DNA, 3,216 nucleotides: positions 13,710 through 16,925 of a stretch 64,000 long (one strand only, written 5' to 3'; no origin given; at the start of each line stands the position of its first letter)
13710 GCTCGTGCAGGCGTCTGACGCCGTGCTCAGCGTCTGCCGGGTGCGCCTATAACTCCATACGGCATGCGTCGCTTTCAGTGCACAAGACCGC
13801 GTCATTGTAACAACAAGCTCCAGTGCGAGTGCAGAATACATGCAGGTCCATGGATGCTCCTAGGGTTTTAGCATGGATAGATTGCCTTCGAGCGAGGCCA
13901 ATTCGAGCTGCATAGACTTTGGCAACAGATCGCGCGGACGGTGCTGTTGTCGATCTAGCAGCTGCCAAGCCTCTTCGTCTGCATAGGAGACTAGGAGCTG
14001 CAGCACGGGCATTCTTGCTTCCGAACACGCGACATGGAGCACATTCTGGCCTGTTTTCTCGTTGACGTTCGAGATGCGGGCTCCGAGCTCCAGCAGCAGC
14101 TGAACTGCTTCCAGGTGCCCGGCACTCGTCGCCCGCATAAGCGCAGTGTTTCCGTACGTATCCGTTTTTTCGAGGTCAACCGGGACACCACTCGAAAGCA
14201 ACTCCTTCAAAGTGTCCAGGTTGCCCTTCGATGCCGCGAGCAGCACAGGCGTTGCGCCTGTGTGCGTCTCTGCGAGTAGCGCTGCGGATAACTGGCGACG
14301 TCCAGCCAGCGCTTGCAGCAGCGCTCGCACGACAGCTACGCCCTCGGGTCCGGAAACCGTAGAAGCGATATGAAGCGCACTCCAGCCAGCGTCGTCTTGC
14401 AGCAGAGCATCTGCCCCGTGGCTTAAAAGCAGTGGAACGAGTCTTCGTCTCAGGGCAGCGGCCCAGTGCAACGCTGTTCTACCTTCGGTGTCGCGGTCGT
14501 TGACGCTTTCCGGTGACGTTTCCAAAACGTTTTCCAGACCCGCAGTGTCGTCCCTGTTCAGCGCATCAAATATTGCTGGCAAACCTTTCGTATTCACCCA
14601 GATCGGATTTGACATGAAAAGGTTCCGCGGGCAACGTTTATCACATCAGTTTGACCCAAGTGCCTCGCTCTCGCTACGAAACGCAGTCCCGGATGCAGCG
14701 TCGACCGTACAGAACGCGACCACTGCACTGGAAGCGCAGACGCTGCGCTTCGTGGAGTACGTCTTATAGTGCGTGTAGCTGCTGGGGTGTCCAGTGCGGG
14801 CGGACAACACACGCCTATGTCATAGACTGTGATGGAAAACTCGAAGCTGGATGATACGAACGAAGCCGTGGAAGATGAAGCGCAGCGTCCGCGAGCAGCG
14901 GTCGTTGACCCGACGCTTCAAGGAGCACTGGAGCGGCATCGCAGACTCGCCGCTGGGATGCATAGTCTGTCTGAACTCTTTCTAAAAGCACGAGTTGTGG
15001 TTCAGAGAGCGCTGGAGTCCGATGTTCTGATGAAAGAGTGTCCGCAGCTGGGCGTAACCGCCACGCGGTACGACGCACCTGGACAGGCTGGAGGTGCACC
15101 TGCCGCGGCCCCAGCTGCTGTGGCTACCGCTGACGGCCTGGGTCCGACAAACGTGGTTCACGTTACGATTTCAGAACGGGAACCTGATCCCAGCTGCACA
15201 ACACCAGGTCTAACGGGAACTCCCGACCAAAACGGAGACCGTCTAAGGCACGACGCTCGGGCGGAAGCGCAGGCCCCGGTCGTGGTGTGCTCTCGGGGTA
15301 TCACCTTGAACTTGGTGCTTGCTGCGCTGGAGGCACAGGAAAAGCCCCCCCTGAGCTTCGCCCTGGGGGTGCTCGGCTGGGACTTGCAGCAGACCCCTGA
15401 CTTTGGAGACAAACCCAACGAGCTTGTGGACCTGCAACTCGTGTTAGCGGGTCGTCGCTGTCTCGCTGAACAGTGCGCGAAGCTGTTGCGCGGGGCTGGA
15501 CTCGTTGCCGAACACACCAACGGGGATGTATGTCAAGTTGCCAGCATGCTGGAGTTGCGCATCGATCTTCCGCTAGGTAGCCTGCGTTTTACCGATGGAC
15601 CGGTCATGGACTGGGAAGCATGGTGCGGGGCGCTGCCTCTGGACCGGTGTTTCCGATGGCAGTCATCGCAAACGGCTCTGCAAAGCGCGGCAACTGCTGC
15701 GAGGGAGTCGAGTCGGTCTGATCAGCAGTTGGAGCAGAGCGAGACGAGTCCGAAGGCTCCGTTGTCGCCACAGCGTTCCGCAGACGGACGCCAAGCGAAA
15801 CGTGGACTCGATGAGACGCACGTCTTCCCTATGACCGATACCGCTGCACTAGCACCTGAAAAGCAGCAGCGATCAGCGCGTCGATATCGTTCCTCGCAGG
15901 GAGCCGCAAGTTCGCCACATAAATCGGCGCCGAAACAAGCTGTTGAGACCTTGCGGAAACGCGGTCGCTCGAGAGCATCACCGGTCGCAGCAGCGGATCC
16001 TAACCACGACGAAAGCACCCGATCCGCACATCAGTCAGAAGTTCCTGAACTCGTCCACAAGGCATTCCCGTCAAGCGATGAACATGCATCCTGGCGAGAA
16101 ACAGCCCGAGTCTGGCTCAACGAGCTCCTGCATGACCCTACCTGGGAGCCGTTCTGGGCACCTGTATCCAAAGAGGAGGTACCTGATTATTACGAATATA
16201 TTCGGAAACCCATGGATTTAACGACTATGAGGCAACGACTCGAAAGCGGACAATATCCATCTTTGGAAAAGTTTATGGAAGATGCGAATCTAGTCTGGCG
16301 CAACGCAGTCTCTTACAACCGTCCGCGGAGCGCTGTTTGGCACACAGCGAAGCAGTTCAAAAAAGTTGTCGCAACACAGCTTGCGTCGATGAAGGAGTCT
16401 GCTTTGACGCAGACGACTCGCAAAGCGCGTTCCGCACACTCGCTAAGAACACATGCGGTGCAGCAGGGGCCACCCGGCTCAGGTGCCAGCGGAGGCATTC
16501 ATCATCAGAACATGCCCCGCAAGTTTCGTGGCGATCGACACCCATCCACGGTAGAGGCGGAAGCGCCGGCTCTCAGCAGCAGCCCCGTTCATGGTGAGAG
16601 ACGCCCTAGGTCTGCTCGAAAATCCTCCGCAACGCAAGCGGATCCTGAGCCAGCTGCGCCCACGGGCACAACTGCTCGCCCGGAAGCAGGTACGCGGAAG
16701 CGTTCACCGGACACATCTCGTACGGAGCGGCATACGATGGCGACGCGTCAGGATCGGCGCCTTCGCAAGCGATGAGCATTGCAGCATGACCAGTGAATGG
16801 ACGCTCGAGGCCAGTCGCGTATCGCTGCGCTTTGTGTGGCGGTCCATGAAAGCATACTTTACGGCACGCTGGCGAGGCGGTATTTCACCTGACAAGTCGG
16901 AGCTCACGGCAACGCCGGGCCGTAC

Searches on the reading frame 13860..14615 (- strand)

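Call 15: search_protein_families(library=pfam, proteins=[window:13860-14615:-], max_evalue=0.00001)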
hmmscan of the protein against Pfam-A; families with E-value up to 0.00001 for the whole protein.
window:13860-14615:- (251 aa): 5 families
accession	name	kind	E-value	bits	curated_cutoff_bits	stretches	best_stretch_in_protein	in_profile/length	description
PF12796.13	Ank_2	-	2.8e-28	98.7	27.3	2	115-182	20-87/90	Ankyrin repeats (3 copies)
PF00023.36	Ank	-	2.1e-25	87.8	21.1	1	154-184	1-31/33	Ankyrin repeat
PF13637.12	Ank_4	-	5e-23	81.1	22.7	2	127-175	4-50/50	Ankyrin repeats (many copies)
PF13606.12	Ank_3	-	3.6e-21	73.1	22.3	0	154-181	1-28/30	Ankyrin repeat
PF13857.12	Ank_5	-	2.5e-19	69.6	27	2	32-84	3-56/56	Ankyrin repeats (many copies)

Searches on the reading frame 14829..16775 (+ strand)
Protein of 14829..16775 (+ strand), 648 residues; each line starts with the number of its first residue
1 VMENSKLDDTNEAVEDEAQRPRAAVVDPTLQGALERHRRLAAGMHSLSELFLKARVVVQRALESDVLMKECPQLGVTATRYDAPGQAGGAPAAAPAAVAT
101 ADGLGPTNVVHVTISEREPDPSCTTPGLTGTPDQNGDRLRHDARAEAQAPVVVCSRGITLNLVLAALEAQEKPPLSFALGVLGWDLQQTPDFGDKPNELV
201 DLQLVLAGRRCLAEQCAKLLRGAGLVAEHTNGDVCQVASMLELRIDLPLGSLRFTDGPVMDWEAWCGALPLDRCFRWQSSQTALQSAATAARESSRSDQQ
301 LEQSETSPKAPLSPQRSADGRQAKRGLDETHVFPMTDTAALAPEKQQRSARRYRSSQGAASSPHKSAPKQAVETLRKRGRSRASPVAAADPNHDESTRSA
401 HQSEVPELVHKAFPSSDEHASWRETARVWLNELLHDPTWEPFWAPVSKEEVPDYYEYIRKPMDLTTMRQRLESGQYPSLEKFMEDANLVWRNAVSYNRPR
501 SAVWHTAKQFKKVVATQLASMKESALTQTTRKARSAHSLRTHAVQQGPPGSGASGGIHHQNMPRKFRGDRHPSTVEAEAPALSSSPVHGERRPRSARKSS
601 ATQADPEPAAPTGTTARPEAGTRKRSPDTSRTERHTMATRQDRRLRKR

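Call 15: search_protein_families(library=pfam, proteins=[window:14829-16775:+], max_evalue=0.00001)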
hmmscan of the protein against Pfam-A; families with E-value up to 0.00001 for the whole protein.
window:14829-16775:+ (648 aa): 1 family
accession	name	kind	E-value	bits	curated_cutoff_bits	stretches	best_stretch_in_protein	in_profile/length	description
PF00439.30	Bromodomain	-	1.1e-25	89.9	21.7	1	430-508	5-83/84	Bromodomain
